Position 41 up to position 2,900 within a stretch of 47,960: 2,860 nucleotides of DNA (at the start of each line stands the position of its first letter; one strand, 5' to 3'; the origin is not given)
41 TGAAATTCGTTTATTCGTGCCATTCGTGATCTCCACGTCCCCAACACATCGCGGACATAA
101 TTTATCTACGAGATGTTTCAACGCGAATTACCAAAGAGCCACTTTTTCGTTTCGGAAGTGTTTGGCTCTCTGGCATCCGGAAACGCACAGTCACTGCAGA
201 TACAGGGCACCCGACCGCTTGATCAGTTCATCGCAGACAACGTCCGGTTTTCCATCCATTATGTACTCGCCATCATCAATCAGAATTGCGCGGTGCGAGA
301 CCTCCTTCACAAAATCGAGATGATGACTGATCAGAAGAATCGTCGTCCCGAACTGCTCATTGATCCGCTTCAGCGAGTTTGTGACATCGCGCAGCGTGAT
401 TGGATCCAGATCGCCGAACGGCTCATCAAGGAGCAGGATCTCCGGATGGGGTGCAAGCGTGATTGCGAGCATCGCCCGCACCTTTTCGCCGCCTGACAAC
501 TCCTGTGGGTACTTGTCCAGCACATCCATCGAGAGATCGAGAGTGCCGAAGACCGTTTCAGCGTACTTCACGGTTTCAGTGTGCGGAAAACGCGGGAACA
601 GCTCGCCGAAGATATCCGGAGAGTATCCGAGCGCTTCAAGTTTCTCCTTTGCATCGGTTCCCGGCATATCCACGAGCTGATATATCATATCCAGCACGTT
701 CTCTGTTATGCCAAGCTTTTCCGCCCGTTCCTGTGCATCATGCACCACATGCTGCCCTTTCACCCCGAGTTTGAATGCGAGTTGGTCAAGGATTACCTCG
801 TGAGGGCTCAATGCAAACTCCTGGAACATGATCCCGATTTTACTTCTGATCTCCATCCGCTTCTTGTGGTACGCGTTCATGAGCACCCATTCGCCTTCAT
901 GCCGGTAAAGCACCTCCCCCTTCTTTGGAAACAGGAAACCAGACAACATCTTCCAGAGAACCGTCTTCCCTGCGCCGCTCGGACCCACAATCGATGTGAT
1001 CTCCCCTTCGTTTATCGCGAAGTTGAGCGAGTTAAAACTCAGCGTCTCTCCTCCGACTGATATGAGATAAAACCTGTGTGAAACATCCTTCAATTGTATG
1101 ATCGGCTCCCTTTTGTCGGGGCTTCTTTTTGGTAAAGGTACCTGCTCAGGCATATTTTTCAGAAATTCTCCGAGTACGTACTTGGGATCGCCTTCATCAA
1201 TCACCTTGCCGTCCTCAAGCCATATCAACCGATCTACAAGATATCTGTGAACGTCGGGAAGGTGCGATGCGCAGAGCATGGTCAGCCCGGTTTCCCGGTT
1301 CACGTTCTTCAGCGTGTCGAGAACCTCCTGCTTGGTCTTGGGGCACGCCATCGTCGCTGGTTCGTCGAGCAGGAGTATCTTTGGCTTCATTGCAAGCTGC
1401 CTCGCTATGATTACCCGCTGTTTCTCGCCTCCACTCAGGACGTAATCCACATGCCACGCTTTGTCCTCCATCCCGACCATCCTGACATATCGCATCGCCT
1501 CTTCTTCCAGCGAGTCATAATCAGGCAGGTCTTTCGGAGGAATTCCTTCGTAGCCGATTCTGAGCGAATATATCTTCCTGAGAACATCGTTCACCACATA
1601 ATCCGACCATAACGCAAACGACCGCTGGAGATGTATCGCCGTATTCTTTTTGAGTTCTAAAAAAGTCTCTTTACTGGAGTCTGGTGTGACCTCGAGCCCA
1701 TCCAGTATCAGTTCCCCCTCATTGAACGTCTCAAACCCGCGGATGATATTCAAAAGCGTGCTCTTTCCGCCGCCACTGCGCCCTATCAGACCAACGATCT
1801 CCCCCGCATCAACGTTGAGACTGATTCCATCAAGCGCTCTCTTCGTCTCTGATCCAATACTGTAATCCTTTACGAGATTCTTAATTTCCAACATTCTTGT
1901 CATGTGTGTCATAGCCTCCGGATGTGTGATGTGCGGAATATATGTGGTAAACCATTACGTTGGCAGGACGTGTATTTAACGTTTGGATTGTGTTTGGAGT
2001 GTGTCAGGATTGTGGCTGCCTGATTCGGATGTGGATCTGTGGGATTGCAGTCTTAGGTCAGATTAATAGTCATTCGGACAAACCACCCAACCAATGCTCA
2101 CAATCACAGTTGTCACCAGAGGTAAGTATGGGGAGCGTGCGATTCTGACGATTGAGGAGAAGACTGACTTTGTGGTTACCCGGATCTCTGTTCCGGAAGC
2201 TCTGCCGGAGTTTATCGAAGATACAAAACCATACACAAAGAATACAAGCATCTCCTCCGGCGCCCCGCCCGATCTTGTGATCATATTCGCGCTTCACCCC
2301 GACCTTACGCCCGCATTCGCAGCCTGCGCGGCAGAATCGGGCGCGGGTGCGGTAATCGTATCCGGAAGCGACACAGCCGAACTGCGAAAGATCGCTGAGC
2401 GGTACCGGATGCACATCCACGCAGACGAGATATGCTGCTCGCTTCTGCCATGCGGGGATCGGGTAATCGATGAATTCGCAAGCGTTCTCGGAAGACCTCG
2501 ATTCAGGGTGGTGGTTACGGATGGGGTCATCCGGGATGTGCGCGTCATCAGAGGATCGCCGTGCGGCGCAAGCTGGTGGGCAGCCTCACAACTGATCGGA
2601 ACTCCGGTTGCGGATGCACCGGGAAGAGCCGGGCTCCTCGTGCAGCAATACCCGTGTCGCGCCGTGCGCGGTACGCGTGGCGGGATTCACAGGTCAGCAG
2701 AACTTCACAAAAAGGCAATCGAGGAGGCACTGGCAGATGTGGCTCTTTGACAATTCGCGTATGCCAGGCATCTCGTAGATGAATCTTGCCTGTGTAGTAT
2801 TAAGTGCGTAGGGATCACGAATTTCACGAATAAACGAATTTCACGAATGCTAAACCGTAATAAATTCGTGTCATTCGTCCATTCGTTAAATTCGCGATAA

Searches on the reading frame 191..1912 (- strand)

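Call 69: search_protein_families(library=pfam, proteins=[window:191-1912:-], max_evalue=0.00001)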
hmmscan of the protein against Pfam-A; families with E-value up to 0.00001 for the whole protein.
window:191-1912:- (573 aa): 5 families
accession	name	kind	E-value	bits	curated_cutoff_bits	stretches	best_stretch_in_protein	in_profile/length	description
PF00005.33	ABC_tran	-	2.1e-54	184.3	25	2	27-186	1-136/137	ABC transporter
PF13304.12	AAA_21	-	1.7e-08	35.3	27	0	39-82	1-61/304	AAA domain, putative AbiEii toxin, Type IV TA system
PF03193.22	RsgA_GTPase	-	5.5e-07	30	30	0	18-61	88-130/174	RsgA GTPase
PF02463.25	SMC_N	-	5.9e-07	29.6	40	0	303-538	24-205/220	RecF/RecN/SMC N terminal domain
PF13555.12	AAA_29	-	9.4e-06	25.7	27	0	31-54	16-39/61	P-loop containing region of AAA domain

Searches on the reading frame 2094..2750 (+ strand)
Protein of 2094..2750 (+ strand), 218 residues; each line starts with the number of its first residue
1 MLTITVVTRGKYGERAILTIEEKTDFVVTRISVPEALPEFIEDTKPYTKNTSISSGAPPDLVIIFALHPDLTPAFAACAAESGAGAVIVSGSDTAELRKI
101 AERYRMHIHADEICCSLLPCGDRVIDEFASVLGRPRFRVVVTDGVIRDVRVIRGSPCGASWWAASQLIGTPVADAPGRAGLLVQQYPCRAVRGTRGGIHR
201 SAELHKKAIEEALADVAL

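Call 69: search_protein_families(library=pfam, proteins=[window:2094-2750:+], max_evalue=0.00001)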
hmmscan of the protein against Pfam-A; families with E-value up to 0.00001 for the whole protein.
window:2094-2750:+ (218 aa): 1 family
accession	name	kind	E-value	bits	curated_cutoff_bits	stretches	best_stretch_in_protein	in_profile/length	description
PF02593.20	DUF166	-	4e-53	180.7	24.4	1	6-213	2-219/221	Domain of unknown function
